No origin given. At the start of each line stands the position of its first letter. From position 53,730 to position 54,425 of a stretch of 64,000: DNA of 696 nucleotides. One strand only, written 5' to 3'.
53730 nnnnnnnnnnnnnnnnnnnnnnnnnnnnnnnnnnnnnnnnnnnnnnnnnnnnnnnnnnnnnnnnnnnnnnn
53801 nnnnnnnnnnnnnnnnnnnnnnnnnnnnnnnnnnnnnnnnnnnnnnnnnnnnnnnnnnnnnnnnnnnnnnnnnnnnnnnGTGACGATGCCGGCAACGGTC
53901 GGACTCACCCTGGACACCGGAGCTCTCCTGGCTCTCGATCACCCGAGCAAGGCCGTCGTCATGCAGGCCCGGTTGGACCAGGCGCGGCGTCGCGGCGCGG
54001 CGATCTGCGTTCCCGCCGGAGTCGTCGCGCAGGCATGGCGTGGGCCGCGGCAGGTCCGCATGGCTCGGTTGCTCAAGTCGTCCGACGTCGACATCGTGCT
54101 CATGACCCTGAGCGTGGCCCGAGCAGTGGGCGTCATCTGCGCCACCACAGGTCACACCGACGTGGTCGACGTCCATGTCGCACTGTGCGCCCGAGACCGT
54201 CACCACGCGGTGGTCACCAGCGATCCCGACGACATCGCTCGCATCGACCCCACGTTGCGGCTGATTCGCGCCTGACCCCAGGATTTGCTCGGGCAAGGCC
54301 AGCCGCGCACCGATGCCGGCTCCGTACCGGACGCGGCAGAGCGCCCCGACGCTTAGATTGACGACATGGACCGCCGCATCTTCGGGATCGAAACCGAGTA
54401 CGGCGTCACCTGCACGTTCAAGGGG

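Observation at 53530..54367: vapBC cassette inserted exactly at the prcA-pafA junction, flanked by 68-bp direct repeats that duplicate the prcA 3' end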

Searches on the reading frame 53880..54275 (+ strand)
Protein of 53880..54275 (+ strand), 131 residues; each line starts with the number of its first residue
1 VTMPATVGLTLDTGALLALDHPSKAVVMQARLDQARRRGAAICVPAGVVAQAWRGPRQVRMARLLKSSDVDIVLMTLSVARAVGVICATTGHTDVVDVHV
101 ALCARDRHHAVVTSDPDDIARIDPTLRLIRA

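Call 5: search_protein_families(library=pfam, proteins=[window:53880-54275:+], max_evalue=0.01)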
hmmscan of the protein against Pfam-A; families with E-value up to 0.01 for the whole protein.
window:53880-54275:+ (131 aa): 1 family
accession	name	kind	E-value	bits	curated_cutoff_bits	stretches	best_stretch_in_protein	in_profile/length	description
PF01850.27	PIN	-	0.0031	18.6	23.6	1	11-123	3-118/120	PIN domain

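Call 8: find_encoding_contigs(protein=window:53880-54275:+, flank=6000, max_places=10)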
Protein window:53880-54275:+ (131 aa): no gene with exactly this product is on record in the collection.

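Call 10: find_homologous_proteins(query=window:53880-54272:+, max_evalue=0.001)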
Query window:53880-54272:+ (131 aa): 1999 proteins with E <= 0.001 among 2125 candidates; the best 120 are listed.
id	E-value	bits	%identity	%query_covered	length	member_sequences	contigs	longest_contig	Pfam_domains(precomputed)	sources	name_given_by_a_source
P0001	2.6e-71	255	93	100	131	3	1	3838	-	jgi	-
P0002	1.1e-70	253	92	100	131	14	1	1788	-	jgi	jgi:hypothetical protein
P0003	8.6e-70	250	92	100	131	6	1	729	-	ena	-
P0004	1.0e-67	243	88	99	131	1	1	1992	-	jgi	jgi:predicted nucleic acid-binding protein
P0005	1.1e-67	243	90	100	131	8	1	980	-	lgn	-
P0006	4.6e-67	241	89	99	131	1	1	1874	-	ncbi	-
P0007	5.3e-67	241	85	100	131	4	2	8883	-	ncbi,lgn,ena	-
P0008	1.2e-66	240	88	99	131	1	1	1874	-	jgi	-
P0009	2.8e-66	239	89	100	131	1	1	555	-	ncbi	-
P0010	1.1e-65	237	89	99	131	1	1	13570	-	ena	-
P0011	1.5e-65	236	85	100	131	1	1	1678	-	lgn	-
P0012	1.7e-65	236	87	98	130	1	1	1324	-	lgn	-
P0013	4.1e-65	235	83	100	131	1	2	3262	-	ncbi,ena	-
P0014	4.1e-65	235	85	100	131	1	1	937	-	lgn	-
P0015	4.6e-65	235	86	100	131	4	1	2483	-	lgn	-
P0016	6.5e-65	234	88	100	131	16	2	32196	-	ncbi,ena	-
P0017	8.0e-65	234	86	100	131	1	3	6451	-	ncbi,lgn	ncbi:MAG: PIN domain-containing protein [Solirubrobacteraceae bacterium]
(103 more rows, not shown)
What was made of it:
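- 53880..54275 (+): vapC, PIN-domain toxin, 131 aa. Its GTG start overlaps the vapB stop (GTGA). The family has 1999 members, most of the best 120 being 131 aa long (call 10).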

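Call 11: find_encoding_contigs(protein=P0016, flank=5000, max_places=4)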
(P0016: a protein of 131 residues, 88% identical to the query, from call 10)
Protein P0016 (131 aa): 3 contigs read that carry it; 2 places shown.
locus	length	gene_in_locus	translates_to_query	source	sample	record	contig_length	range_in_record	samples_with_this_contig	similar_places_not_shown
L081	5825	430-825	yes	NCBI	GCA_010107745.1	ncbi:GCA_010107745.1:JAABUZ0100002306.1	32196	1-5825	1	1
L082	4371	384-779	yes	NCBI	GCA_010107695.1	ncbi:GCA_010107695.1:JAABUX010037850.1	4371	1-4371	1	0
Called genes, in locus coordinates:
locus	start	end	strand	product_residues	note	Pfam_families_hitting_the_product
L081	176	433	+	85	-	-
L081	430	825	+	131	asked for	-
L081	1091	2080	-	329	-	-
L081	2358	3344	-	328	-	PF02899:Phage_int_SAM_1 (weak), PF00589:Phage_integrase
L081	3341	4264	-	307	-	PF00589:Phage_integrase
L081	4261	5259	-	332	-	PF02899:Phage_int_SAM_1 (faint), PF00589:Phage_integrase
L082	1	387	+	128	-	?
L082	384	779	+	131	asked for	-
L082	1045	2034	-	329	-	-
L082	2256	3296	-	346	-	PF02899:Phage_int_SAM_1 (weak), PF00589:Phage_integrase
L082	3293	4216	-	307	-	PF00589:Phage_integrase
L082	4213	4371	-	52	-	?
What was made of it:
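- In L081/L082 the cassette lies beside three tandem tyrosine recombinase genes (call 11).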

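Call 12: find_encoding_contigs(protein=P0010, flank=5000, max_places=4)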
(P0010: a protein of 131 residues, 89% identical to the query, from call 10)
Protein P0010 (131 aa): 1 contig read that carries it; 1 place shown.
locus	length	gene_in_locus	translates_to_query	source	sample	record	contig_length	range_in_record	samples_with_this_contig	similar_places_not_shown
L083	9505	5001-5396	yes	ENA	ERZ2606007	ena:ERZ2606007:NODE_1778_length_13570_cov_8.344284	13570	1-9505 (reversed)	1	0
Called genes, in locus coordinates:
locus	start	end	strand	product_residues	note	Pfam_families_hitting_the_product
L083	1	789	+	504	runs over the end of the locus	PF03136:Pup_ligase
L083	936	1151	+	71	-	-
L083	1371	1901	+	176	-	PF02945:Endonuclease_7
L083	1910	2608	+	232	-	PF00227:Proteasome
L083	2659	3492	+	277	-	PF00227:Proteasome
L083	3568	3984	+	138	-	PF06150:ChaB, PF07498:Rho_N (weak)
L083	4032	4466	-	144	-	-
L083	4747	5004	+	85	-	PF07878:RHH_5 (faint)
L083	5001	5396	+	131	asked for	-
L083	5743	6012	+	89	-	PF09851:SHOCT (weak)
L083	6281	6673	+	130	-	PF03625:DUF302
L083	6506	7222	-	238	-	PF00072:Response_reg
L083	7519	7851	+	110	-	PF07883:Cupin_2 (faint)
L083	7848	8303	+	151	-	-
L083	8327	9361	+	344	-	PF00881:Nitroreductase (weak)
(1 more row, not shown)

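Call 13: find_encoding_contigs(protein=P0001, flank=5000, max_places=4)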
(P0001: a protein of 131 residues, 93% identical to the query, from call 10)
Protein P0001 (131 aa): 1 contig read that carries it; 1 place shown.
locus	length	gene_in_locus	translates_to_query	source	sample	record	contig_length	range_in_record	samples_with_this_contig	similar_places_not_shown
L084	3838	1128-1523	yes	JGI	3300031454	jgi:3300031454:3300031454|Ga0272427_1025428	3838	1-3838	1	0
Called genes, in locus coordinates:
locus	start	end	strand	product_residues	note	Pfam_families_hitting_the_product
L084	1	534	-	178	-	?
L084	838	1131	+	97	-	PF07878:RHH_5 (weak)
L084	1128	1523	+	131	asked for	-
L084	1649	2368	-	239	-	-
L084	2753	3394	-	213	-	-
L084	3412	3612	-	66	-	-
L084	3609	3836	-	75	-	?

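Call 20: find_related_loci(query=A1, collection=metagenome_contigs, flank=6000)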
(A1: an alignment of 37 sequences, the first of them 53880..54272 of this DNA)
Query A1 (131 aa) in metagenome_contigs; peptide patterns used: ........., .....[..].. (x = any residue, [..] = any of these).
600 stretches matched a pattern (row limit reached: there are more); 449 encode a relative of the query (tblastn E <= 1e-3); the best 80 are kept; 80 distinct loci.
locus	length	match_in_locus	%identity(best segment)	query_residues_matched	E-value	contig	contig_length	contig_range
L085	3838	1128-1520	93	1-131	1e-75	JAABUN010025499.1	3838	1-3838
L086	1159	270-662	89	1-131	1e-76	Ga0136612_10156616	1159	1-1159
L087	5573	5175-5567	86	1-131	7e-71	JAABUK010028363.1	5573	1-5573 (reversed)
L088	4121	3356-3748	86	1-131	7e-71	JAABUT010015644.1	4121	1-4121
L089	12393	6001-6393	88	1-131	4e-70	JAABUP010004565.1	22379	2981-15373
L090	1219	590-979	87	1-130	1e-74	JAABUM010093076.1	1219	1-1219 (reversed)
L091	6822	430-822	87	1-131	9e-69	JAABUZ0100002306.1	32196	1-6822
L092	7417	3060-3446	85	1-129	2e-68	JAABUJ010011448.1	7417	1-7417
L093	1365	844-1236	84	1-131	6e-72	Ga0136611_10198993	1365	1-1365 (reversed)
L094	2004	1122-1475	84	14-131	3e-64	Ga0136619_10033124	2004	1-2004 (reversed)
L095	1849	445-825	74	4-130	3e-64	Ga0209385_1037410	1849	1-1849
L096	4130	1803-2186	76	4-130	6e-61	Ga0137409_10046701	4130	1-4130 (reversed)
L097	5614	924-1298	75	6-130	3e-60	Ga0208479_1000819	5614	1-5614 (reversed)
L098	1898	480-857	73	6-131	3e-61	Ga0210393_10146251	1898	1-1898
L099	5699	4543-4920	73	6-131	8e-60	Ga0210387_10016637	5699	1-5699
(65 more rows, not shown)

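Call 32: search_solved_structures(query=A1, max_evalue=1, show_alignments=2)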
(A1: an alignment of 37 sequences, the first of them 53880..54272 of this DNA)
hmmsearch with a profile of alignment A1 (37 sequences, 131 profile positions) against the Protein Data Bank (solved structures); distinct sequences matched with E-value up to 1: 0.

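Call 33: search_protein_families(library=ncbifam, proteins=[window:53880-54275:+], max_evalue=1)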
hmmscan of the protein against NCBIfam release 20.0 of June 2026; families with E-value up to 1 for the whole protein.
window:53880-54275:+ (131 aa): 0 families

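Call 42: predict_structure(alignment_id=A1)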
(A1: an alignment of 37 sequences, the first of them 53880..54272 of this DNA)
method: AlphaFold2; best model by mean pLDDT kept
length: 131 residues; sequences in the alignment: 37
mean_pLDDT: 94.7   pTM: 0.88
mean pLDDT of the five models: 94.7, 93.5, 93.4, 93.1, 89.7
residues with pLDDT >= 90: 122; 70-90: 4; 50-70: 3; < 50: 2
segments of 3 or more residues with pLDDT < 50: none
pLDDT, mean of each block of 10 residues (from residue 1): 70 98 96 93 98 95 96 97 98 98 97 98 97 94
secondary structure, 60 per line:
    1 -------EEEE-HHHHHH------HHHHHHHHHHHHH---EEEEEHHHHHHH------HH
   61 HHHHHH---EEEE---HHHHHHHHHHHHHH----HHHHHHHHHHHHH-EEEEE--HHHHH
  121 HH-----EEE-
elements in order: E8-11 H13-18 H25-37 E41-45 H46-52 H59-66 E70-73 H77-90 H95-107 E109-113 H116-122 E128-130
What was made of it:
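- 53880..54275 (+): AF2 model with pLDDT 94.7 (call 42).
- On VapBC type II toxin-antitoxin: AF2 model pLDDT 94.7, pTM 0.88 (call 42).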

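Call 44: fold_search(model_id=the predicted structure, library=pdb)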
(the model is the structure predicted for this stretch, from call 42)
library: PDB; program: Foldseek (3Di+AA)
matches with E <= 10: 793; with E <= 0.001: 26
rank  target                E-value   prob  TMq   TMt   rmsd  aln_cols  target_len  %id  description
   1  1ye5_B                4.5e-05  1.00  0.70  0.64   3.7       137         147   19  Crystal structure of hypothetical protein of unknown function from pyrococcus horikoshii OT3 (released 2005-05-17)
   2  5h4g_B                4.8e-05  1.00  0.66  0.63   4.7       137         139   18  Structure of PIN-domain protein (VapC4 toxin) from Pyrococcus horikoshii determined at 1.77 A resolution (released 2016-11-23)
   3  1y82_A                7.3e-05  1.00  0.66  0.60   4.7       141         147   19  Conserved hypothetical protein Pfu-367848-001 from Pyrococcus furiosus (released 2005-01-25)
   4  5h4h_B                9.3e-05  1.00  0.70  0.64   3.8       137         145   18  Structure of PIN-domain protein (VapC4 toxin) from Pyrococcus horikoshii determined at 2.2 A resolution (released 2016-11-23)
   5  3tnd_A                9.3e-05  1.00  0.67  0.66   3.7       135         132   20  Crystal structure of Shigella flexneri VapBC toxin-antitoxin complex (released 2011-11-02)
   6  1v96_A                9.9e-05  1.00  0.73  0.66   3.2       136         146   17  Crystal structure of hypothetical protein of unknown function from pyrococcus horikoshii OT3 (released 2005-02-01)
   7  2fe1                  1.4e-04  1.00  0.62  0.62   4.6       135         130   18  Crystal Structure of PAE0151 from Pyrobaculum aerophilum (released 2005-12-27)
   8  5k8j_B                1.7e-04  1.00  0.70  0.71   3.2       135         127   21  Structure of Caulobacter crescentus VapBC1 (apo form) (released 2016-12-28)
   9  5h4g_A                1.8e-04  1.00  0.72  0.66   3.5       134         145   17  Structure of PIN-domain protein (VapC4 toxin) from Pyrococcus horikoshii determined at 1.77 A resolution (released 2016-11-23)
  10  1v96_B                1.9e-04  1.00  0.67  0.62   4.9       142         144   17  Crystal structure of hypothetical protein of unknown function from pyrococcus horikoshii OT3 (released 2005-02-01)
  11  1y82_D                2.0e-04  1.00  0.65  0.62   4.7       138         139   18  Conserved hypothetical protein Pfu-367848-001 from Pyrococcus furiosus (released 2005-01-25)
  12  1ye5_A                2.2e-04  1.00  0.72  0.67   3.5       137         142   18  Crystal structure of hypothetical protein of unknown function from pyrococcus horikoshii OT3 (released 2005-05-17)
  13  5ecd_A                2.2e-04  1.00  0.67  0.67   3.5       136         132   18  Structure of the Shigella flexneri VapC mutant D98N crystal form 1 (released 2016-02-17)
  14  4chg_A                2.2e-04  1.00  0.62  0.61   4.2       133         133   19  Crystal structure of VapBC15 complex from Mycobacterium tuberculosis (released 2014-11-12)
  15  9h6a_A                2.3e-04  1.00  0.67  0.67   3.6       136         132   20  Crystal structure of the E. coli F-plasmid VapBC toxin-antitoxin complex (released 2024-12-18)
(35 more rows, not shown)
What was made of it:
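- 53880..54275 (+): The Foldseek top hits with E <= 0.001 are VapC/PIN-domain proteins, TM 0.57-0.73 (call 44).
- On VapBC type II toxin-antitoxin: There are 26 PDB hits with E <= 0.001, all VapC/PIN-domain proteins (call 44).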

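Call 53: find_encoding_contigs(protein=P0002, flank=3000, max_places=3)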
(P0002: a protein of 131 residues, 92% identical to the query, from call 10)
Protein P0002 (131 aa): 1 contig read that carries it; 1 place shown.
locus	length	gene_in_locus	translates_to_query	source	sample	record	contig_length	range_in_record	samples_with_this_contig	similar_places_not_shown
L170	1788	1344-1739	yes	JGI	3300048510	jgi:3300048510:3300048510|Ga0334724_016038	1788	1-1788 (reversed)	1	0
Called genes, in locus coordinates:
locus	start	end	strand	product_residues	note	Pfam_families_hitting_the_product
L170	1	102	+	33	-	?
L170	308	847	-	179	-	PF05685:Uma2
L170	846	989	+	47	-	-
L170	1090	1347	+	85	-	PF07878:RHH_5 (weak)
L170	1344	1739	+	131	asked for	-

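Call 54: find_encoding_contigs(protein=P0004, flank=3000, max_places=3)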
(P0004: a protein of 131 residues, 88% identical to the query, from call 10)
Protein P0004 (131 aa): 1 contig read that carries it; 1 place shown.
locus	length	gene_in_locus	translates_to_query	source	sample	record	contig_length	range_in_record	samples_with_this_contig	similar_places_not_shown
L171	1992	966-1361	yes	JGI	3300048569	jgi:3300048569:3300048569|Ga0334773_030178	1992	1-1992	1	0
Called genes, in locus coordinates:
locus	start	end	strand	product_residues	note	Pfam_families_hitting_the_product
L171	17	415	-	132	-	PF06803:DUF1232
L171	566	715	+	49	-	-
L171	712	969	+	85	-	-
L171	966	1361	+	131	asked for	-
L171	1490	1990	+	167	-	?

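Call 55: find_encoding_contigs(protein=P0006, flank=3000, max_places=3)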
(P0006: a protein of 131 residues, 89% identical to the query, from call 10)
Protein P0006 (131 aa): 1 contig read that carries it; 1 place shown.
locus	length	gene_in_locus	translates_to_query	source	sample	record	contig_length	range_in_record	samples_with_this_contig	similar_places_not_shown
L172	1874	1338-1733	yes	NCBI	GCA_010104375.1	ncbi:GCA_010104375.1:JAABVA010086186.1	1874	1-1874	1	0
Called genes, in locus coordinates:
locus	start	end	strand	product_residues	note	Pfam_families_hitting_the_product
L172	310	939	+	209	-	PF13847:Methyltransf_31 (weak), PF13649:Methyltransf_25, PF08241:Methyltransf_11, PF08242:Methyltransf_12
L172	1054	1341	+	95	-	-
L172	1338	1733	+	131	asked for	-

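Call 60: find_encoding_contigs(protein=P0007, flank=5000, max_places=3)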
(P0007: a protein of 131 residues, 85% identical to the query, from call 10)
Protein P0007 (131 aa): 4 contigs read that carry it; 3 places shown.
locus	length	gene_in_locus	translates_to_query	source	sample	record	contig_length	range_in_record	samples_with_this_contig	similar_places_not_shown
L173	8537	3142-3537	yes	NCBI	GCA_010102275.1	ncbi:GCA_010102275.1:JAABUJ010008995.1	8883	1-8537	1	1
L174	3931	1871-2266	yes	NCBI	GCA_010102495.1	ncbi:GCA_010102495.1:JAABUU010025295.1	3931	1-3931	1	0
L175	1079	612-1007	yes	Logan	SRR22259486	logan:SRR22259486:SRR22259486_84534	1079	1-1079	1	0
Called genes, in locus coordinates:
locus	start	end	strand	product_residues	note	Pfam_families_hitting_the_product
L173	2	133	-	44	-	?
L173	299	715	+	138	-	PF14016:DUF4232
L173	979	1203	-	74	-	-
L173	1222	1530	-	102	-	PF22525:H2TH_5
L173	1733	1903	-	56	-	-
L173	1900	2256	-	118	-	PF01381:HTH_3 (weak)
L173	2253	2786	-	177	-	-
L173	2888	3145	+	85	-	-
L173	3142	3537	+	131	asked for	-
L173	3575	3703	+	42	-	-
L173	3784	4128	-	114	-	-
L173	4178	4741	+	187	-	PF13302:Acetyltransf_3, PF00583:Acetyltransf_1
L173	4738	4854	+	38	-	-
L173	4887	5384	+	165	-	-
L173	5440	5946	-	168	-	-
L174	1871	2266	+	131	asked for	-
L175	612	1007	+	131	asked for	-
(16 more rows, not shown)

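Call 61: find_encoding_contigs(protein=P0017, flank=5000, max_places=3)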
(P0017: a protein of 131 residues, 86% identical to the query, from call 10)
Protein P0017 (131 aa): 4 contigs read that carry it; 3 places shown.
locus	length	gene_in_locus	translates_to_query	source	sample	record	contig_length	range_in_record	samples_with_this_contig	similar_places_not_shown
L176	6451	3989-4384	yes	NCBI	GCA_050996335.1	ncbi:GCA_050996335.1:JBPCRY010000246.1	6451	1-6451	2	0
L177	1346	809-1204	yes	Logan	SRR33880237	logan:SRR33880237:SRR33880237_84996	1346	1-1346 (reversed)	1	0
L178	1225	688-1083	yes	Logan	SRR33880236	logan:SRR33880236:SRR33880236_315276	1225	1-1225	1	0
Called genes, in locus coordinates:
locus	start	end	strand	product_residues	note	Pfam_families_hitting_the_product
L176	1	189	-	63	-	?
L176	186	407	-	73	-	PF04014:MazE_antitoxin (weak)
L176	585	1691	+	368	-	PF08240:ADH_N, PF00107:ADH_zinc_N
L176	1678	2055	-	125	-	-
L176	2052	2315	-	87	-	-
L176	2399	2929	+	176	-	PF05685:Uma2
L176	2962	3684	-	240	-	PF00106:adh_short, PF08659:KR, PF13561:adh_short_C2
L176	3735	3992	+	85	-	-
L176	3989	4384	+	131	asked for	-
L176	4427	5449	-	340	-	PF00248:Aldo_ket_red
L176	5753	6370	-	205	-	PF00072:Response_reg, PF00196:GerE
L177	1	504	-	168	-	?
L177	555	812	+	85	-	-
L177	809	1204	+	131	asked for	-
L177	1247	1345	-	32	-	?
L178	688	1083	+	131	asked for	-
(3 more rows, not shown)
